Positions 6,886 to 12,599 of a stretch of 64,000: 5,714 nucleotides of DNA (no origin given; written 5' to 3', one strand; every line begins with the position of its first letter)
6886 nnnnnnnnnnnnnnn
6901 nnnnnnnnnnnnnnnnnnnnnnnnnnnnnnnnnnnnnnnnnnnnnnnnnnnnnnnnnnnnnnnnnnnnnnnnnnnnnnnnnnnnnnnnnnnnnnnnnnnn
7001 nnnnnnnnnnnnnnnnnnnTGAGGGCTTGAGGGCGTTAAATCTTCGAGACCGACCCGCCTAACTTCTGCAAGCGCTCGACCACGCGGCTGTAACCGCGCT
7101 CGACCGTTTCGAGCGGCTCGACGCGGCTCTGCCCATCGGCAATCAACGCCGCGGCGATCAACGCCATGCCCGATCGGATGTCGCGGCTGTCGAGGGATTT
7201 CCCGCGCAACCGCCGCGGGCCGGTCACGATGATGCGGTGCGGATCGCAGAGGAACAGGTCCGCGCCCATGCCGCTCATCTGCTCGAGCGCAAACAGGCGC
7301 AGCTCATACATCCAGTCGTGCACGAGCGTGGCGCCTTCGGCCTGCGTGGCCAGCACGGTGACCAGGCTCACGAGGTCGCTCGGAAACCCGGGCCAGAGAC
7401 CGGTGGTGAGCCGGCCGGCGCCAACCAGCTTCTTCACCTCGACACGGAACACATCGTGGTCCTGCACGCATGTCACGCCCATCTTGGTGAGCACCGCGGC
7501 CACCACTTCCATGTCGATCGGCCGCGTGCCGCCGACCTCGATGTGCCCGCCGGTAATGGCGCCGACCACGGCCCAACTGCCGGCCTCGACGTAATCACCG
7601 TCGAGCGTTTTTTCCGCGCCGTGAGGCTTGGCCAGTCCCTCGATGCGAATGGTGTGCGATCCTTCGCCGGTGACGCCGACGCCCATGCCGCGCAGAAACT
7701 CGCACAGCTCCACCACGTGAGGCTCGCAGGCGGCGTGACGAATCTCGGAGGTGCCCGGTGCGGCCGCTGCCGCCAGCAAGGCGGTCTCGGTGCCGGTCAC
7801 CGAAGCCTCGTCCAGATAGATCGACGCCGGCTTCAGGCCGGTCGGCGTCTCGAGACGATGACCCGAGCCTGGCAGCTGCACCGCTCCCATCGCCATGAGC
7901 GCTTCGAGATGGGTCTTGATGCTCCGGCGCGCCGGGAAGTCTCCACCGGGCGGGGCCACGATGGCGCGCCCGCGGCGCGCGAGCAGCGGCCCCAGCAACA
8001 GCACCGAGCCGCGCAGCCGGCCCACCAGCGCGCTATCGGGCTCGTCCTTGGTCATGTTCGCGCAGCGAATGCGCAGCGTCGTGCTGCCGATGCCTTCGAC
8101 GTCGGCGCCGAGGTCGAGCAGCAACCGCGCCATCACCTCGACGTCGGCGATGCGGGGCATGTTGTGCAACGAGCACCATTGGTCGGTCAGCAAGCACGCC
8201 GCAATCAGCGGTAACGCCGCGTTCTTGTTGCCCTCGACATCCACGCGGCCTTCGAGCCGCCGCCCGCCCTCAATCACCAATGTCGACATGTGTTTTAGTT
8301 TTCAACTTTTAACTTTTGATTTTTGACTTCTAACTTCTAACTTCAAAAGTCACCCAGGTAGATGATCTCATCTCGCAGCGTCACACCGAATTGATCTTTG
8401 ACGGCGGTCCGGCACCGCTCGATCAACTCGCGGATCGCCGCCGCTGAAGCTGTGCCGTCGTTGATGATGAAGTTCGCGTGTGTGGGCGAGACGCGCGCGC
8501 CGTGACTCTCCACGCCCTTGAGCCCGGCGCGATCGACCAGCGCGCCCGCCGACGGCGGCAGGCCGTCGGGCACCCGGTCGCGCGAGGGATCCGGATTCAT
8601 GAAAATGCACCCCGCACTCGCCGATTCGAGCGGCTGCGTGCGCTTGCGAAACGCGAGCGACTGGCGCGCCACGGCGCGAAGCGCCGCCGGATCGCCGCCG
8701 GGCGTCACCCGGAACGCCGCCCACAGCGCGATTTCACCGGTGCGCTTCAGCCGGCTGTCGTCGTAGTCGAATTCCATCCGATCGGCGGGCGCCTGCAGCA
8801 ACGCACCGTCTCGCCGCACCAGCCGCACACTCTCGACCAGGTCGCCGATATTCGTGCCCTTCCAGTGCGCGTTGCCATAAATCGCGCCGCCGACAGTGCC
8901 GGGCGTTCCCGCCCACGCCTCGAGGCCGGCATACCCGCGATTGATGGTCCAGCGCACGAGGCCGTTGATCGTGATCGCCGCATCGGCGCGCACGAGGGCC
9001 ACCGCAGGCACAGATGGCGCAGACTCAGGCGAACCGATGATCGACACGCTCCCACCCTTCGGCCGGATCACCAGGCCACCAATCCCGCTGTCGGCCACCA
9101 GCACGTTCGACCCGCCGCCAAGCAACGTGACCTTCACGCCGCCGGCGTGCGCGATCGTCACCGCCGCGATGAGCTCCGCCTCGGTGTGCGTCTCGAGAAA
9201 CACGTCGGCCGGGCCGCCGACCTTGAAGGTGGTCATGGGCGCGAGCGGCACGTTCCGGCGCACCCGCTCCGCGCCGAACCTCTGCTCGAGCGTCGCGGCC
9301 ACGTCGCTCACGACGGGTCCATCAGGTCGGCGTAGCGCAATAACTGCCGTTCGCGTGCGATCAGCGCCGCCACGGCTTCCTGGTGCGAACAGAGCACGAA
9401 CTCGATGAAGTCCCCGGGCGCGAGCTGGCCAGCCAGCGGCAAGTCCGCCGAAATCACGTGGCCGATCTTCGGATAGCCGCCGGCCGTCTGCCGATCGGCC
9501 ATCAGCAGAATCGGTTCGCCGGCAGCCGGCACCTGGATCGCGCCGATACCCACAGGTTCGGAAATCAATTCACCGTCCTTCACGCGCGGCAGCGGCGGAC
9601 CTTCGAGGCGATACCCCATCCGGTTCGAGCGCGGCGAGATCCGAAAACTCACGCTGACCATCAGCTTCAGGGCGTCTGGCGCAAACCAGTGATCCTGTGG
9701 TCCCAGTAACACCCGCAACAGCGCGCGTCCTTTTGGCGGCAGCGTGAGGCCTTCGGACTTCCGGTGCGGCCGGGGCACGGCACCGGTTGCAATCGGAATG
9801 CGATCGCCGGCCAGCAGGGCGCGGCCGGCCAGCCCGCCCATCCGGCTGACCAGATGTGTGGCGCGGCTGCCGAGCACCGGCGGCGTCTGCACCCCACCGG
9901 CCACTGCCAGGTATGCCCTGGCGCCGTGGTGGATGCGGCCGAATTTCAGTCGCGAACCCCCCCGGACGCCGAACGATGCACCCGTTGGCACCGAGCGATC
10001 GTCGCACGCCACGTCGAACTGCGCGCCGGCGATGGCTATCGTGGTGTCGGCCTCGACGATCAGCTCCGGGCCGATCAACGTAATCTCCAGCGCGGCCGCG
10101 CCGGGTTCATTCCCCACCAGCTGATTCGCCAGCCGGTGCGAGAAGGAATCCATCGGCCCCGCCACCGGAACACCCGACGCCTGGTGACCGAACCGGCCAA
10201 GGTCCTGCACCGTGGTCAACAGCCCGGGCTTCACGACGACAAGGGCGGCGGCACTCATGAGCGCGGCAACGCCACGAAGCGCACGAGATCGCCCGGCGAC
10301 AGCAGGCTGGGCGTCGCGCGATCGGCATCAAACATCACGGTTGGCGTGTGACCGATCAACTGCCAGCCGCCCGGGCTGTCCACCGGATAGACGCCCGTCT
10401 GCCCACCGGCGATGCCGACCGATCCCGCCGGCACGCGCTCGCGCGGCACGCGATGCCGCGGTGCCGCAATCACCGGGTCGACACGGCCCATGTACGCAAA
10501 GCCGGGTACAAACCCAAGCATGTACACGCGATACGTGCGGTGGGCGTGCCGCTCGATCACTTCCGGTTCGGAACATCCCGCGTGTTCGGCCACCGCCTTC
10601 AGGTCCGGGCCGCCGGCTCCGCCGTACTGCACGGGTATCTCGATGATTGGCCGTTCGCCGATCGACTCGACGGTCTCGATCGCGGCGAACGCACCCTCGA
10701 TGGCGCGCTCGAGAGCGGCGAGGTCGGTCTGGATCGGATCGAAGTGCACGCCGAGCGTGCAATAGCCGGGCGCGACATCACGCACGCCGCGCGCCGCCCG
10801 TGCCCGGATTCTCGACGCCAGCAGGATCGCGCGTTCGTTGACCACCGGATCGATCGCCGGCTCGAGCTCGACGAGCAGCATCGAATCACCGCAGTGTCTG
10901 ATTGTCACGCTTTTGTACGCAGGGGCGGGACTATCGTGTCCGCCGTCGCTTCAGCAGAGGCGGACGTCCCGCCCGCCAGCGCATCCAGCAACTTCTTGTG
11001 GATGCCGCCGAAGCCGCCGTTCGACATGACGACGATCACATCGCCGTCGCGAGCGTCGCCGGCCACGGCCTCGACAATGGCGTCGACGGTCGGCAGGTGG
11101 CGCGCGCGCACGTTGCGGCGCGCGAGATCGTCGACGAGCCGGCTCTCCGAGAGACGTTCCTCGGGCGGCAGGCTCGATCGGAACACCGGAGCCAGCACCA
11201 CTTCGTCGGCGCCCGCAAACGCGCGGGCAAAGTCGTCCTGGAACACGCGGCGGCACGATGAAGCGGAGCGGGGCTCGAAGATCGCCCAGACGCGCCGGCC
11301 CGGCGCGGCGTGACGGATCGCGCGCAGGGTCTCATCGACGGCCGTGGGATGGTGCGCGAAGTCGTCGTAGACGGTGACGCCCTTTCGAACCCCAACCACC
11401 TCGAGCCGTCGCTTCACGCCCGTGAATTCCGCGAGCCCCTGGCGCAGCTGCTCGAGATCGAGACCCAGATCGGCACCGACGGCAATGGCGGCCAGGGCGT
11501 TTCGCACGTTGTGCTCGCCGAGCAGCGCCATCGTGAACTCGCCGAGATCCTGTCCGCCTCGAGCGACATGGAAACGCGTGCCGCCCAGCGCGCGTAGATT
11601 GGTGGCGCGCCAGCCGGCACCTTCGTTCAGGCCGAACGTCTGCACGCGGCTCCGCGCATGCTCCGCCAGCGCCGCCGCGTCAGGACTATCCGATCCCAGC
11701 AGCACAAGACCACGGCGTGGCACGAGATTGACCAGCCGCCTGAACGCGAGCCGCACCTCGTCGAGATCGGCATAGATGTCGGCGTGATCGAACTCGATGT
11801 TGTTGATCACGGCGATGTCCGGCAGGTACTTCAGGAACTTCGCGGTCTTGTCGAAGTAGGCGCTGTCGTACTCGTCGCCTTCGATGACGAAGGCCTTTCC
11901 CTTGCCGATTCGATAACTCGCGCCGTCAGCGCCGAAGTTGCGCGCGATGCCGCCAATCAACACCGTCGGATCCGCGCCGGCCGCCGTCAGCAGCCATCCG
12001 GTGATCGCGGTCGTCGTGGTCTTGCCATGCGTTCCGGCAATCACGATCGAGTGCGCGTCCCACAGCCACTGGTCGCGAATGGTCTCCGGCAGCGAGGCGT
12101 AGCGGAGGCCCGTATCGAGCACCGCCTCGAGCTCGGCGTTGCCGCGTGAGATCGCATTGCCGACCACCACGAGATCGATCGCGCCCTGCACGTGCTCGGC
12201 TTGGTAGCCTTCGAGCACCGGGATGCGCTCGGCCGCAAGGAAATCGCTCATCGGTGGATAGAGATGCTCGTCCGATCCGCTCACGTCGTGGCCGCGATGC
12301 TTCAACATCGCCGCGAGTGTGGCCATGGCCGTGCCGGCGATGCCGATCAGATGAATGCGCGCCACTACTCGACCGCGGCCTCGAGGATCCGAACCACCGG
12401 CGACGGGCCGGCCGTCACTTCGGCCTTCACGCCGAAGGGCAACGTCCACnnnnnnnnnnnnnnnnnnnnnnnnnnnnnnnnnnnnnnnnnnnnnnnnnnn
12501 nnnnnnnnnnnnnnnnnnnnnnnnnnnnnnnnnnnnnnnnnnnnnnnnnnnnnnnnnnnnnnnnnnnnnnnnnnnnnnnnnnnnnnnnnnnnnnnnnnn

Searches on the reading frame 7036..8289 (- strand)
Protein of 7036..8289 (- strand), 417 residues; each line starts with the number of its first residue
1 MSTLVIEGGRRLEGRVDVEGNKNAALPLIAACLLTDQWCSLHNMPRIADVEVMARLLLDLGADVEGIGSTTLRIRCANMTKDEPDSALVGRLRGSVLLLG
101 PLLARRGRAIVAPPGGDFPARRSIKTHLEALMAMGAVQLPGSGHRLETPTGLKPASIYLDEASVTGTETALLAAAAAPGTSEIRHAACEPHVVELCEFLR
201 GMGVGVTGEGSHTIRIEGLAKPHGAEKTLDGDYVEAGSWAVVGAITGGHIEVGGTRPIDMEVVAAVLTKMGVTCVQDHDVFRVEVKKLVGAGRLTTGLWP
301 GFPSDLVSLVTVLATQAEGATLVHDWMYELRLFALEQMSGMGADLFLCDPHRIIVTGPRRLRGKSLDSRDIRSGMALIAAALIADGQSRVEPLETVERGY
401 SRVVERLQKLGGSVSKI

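Call 68: search_protein_families(library=pfam, proteins=[window:7036-8289:-], max_evalue=0.00001)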
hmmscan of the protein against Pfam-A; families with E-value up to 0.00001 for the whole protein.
window:7036-8289:- (417 aa): 1 family
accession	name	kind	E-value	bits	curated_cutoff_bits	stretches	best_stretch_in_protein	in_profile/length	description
PF00275.25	EPSP_synthase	-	6.7e-57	193.5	22.8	1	7-407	2-417/417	EPSP synthase (3-phosphoshikimate 1-carboxyvinyltransferase)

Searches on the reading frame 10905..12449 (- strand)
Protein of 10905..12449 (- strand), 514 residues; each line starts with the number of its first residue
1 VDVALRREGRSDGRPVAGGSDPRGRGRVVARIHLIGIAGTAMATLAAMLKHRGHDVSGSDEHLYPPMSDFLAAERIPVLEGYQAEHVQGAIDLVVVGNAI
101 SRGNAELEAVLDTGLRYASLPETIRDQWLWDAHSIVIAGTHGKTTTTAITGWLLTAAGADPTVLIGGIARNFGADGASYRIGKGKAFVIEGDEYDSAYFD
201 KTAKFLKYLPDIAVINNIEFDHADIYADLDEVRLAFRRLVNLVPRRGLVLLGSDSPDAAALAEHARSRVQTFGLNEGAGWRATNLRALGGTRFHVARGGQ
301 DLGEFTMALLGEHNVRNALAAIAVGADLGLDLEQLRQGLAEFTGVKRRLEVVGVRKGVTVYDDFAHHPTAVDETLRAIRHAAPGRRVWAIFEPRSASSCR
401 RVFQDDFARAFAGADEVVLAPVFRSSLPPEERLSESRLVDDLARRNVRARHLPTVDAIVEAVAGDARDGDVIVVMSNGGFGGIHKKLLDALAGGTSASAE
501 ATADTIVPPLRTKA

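Call 68: search_protein_families(library=pfam, proteins=[window:10905-12449:-], max_evalue=0.00001)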
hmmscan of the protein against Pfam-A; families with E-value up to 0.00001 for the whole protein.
window:10905-12449:- (514 aa): 3 families
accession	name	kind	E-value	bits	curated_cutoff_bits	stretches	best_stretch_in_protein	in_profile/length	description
PF08245.18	Mur_ligase_M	-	4.7e-26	92.4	24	1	137-324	1-199/200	Mur ligase middle domain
PF02875.26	Mur_ligase_C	-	7.4e-22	79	28.4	1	347-478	1-127/127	Mur ligase, glutamate ligase domain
PF01225.30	Mur_ligase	-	4.2e-15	56.3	21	1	31-124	1-87/95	Mur ligase family, catalytic domain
